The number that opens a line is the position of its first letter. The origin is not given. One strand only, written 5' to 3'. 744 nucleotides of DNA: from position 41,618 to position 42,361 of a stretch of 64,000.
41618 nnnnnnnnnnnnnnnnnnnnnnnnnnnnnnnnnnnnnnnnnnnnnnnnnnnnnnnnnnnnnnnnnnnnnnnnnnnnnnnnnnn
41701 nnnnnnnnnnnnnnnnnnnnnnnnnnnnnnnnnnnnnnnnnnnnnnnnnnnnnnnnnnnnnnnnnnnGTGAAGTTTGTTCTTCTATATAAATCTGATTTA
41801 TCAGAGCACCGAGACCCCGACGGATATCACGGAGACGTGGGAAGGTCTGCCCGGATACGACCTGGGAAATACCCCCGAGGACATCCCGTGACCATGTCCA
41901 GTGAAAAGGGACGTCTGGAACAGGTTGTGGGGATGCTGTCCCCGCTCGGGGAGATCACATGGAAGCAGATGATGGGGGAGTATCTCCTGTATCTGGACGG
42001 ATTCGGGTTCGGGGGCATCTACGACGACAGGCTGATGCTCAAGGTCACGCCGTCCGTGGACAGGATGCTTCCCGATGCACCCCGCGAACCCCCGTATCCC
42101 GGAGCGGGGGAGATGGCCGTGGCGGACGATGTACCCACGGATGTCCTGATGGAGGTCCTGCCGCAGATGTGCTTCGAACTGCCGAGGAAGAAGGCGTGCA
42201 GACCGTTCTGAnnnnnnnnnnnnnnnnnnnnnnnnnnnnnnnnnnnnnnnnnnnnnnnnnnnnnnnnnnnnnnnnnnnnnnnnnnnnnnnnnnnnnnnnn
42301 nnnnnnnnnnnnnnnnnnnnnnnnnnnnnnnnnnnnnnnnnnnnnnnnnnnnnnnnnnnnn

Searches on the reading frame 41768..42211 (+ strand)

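Call 44: search_protein_families(library=pfam, proteins=[window:41768-42211:+], max_evalue=0.01)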
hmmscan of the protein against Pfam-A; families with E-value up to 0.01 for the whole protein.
window:41768-42211:+ (147 aa): 1 family
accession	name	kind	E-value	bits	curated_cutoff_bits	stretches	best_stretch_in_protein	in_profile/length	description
PF04993.18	TfoX_N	-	1.5e-08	35.1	30.1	1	56-110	2-55/91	TfoX N-terminal domain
